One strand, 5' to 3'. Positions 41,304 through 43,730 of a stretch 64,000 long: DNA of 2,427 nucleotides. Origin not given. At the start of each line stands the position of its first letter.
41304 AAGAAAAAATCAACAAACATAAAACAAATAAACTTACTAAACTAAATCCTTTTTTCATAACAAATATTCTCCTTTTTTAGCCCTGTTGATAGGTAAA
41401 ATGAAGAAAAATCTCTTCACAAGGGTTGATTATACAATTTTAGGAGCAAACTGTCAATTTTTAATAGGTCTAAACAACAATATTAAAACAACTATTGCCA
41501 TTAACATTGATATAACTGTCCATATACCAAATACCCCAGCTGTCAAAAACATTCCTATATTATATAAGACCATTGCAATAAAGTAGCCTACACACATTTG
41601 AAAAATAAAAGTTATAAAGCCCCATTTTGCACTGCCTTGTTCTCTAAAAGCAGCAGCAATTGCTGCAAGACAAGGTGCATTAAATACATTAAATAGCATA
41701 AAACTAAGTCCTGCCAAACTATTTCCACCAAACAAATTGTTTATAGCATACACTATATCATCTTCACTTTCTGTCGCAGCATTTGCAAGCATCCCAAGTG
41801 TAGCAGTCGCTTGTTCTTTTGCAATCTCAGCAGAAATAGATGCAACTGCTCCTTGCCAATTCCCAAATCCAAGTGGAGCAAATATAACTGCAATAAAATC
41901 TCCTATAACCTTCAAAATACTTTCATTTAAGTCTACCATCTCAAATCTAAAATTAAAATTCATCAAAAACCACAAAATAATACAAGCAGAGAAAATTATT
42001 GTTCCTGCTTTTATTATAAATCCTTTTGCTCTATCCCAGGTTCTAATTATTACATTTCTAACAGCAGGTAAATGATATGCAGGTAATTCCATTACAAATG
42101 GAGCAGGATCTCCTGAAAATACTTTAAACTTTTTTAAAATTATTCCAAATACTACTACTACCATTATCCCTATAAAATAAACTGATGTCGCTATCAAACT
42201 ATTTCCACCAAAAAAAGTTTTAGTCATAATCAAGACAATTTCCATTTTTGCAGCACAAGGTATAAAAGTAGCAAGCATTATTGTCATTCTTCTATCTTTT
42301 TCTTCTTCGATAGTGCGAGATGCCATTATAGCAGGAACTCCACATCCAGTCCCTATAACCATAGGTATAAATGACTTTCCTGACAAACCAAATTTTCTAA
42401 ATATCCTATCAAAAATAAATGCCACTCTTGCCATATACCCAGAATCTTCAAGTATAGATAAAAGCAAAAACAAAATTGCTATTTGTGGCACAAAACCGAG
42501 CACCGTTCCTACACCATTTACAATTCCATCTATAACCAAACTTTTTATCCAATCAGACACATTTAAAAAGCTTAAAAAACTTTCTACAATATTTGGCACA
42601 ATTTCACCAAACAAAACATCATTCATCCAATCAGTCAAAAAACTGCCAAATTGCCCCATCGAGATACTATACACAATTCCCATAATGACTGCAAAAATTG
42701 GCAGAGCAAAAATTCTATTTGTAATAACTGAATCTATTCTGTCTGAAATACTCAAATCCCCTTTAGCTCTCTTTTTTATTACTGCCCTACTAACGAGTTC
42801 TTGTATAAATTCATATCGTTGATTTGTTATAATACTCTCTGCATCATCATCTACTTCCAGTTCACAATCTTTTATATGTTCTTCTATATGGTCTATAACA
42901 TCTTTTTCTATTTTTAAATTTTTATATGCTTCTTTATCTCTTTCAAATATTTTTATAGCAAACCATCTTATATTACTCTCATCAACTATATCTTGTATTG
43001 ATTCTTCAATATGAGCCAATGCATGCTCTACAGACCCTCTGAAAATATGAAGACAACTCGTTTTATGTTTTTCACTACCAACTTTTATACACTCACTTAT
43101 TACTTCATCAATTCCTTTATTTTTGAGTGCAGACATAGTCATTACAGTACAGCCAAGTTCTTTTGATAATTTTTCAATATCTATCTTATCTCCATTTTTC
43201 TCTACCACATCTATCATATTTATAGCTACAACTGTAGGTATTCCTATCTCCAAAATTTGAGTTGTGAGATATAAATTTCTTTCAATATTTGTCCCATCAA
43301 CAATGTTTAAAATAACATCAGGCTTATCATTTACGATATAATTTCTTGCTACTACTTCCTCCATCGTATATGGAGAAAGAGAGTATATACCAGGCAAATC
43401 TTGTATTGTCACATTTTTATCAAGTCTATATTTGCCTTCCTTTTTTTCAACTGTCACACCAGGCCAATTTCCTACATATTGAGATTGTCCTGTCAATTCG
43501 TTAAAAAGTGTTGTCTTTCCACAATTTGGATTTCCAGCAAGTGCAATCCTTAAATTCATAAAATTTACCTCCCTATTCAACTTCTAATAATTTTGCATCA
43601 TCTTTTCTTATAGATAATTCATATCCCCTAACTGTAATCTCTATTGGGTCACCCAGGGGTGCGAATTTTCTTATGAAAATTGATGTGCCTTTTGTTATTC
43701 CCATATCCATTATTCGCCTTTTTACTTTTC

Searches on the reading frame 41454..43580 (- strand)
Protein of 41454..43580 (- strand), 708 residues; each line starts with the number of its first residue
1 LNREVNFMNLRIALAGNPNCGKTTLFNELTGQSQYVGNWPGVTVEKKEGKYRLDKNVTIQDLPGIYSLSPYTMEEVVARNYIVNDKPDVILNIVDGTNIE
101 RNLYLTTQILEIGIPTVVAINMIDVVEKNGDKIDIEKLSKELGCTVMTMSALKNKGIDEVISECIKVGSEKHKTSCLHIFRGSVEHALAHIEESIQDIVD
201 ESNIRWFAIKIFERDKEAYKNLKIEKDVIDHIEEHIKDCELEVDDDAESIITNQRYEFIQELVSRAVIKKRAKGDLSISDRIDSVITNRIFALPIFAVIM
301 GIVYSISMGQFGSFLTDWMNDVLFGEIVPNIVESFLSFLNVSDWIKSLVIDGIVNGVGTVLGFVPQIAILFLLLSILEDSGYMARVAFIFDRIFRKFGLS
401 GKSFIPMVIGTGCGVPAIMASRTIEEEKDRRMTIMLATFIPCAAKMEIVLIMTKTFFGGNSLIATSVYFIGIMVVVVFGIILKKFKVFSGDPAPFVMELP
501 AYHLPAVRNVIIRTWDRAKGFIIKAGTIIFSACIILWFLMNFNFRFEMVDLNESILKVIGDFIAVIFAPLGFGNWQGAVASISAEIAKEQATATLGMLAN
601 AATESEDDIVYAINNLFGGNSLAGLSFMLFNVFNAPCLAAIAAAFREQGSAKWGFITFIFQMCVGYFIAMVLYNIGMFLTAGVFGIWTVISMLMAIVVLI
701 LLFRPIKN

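Call 20: search_protein_families(library=pfam, proteins=[window:41454-43580:-])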
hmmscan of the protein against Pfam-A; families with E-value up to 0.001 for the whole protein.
window:41454-43580:- (708 aa): 8 families
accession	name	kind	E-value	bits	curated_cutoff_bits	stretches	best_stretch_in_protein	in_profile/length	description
PF02421.24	FeoB_N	-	1.9e-67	226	27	1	11-162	2-154/156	Ferrous iron transport protein B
PF07670.19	Gate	-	5.9e-28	97.8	29.6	2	361-455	2-103/104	Nucleoside recognition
PF07664.17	FeoB_C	-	5e-21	74.6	26.6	1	465-517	2-54/54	Ferrous iron transport protein B C terminus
PF17910.6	FeoB_Cyto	-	5.2e-21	75.3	23.4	1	183-267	4-89/90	FeoB cytosolic helical domain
PF01926.29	MMR_HSR1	-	1.8e-19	70.4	21.9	1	11-121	1-112/113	50S ribosome-binding GTPase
PF09439.16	SRPRB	-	7.4e-05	22.6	25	1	11-110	5-96/178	Signal recognition particle receptor beta subunit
PF00009.33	GTP_EFTU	-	0.00077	19.5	26.5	0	105-166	113-184/188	Elongation factor Tu GTP binding domain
PF03193.22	RsgA_GTPase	-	0.00081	19.7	30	0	108-162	48-102/174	RsgA GTPase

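Call 22: search_dna_similar(query=window:41454-43580:-, collection=plasmids, mode=protein, max_rows=8)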
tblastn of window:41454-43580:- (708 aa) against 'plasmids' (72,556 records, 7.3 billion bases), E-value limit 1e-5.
Records with a match: 389; places in all: 402; records where one place covers at least 80% of the query: 349.
Best place of each record, by identity: <60% 389.
By first word of the organism name: Ralstonia 135; Acinetobacter 82; Pantoea 52; Thermus 17; Clostridium 11; Azospirillum 11; Roseibium 7; Enterococcus 6; Klebsiella 4; Pseudoalteromonas 4; and 42 more.
By predicted mobility (MOB-suite, as given by PLSDB): mobilizable 186; non-mobilizable 184; conjugative 19.
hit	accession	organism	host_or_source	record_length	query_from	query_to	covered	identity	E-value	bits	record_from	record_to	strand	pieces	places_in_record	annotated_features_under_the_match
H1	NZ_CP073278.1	Clostridium butyricum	Homo sapiens,cell culture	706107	8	703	98%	55.7%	0e+0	751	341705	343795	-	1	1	feoB: ferrous iron transport protein B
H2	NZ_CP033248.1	Clostridium butyricum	environment swab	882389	8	703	98%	55.6%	0e+0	749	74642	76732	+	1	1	feoB: ferrous iron transport protein B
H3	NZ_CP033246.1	Clostridium butyricum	Homo sapiens,stool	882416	8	703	98%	55.6%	0e+0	749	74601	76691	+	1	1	feoB: ferrous iron transport protein B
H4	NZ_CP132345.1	Clostridium butyricum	Homo sapiens,Faeces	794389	8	703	98%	55.6%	0e+0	749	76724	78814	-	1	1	feoB: ferrous iron transport protein B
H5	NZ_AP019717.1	Clostridium butyricum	-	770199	8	703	98%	55.6%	0e+0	748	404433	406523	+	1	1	feoB: ferrous iron transport protein B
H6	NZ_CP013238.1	Clostridium butyricum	Microbial isolate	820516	8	703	98%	55.6%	0e+0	748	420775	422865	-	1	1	feoB: ferrous iron transport protein B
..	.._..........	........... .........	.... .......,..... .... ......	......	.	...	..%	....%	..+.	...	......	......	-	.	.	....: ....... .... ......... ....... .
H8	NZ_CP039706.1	Clostridium butyricum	Homo sapiens,isolation from The first ...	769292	8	703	98%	55.6%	0e+0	747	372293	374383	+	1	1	feoB: ferrous iron transport protein B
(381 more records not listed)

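Call 59: find_related_loci(query=window:41454-43559:-, collection=genome_contigs, flank=1000)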
Query window:41454-43559:- (701 aa) in genome_contigs; peptide patterns used: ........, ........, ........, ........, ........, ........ (x = any residue, [..] = any of these).
399 stretches matched a pattern; 345 encode a relative of the query (tblastn E <= 1e-3); the best 80 are kept; 80 distinct loci.
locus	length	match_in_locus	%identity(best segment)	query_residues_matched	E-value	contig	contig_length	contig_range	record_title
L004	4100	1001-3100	76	1-701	0e+0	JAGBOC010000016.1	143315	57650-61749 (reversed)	MAG: Lachnospiraceae bacterium isolate RGIG9292 Water_deer_Rumen.Co__c347273, whole genome shotgun sequence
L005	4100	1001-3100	75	1-700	0e+0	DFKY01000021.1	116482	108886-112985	MAG TPA_asm: Lachnospiraceae bacterium UBA3633 UBA3633_contig_58510, whole genome shotgun sequence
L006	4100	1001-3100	76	1-701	0e+0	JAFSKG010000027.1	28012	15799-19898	MAG: Lachnospiraceae bacterium isolate RGIG3219 Goat_Reticulum-2__c368709, whole genome shotgun sequence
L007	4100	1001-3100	76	1-701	0e+0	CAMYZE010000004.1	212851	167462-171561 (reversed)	MAG TPA_asm: uncultured Clostridia bacterium isolate SRR10912540_bin.12_metaWRAP_v1.3_MAG genome assembly, contig: ERZ14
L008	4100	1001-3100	76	1-701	0e+0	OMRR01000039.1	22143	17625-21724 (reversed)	uncultured Clostridiales bacterium isolate RUG816 genome assembly, contig: k87_11392385, whole genome shotgun sequence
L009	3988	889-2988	75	1-701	0e+0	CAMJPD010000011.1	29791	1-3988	MAG: uncultured Lachnospiraceae bacterium isolate SRR12081295_bin.15_metaWRAP_v1.3_MAG genome assembly, contig: ERZ12289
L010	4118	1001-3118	74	1-701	0e+0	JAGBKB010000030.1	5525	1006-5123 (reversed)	MAG: Lachnospiraceae bacterium isolate RGIG9190 Water_deer_Reticulum.Co__c205626, whole genome shotgun sequence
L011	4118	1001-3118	75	1-701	0e+0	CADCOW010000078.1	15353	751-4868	MAG: uncultured Clostridiales bacterium isolate RUG14839 genome assembly, contig: RUG14839_asm_78, whole genome shotgun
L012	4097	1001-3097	75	1-700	0e+0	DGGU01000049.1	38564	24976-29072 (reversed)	MAG TPA_asm: Lachnospiraceae bacterium UBA3866 UBA3866_contig_88559, whole genome shotgun sequence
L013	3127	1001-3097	75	2-700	0e+0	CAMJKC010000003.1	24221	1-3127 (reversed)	MAG: uncultured Lachnospiraceae bacterium isolate SRR12081300_bin.40_metaWRAP_v1.3_MAG genome assembly, contig: ERZ12289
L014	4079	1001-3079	58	1-684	0e+0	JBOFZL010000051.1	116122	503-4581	MAG: Filifactoraceae bacterium isolate WFFMC_MAG_475 k139_6981_flag=0_multi=7.9988_len=116122, whole genome shotgun sequ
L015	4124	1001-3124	56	1-701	0e+0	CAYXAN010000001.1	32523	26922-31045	MAG TPA_asm: uncultured Sarcina sp. isolate binchicken_co354_69 genome assembly, contig: NODE_1196_length_32523_cov_5.16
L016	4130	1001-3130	56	1-700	0e+0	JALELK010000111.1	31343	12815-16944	MAG: Lachnospiraceae bacterium isolate SUG111 k141_3714409, whole genome shotgun sequence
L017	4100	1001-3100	56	1-697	0e+0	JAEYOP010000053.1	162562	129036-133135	MAG: Bacillota bacterium isolate OH_CBB_158 k127_1622816, whole genome shotgun sequence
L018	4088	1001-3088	54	1-698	0e+0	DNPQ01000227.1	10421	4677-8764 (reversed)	MAG TPA_asm: Bacillota bacterium isolate UBA8347 contig_47005, whole genome shotgun sequence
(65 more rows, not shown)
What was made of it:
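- Host: FeoB is 74-76% identical to rumen Lachnospiraceae MAGs (call 59). The host is related to rumen Lachnospiraceae (call 59).
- Tried and rejected: I rejected this after FeoB placed the window next to Lachnospiraceae MAGs (call 59).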
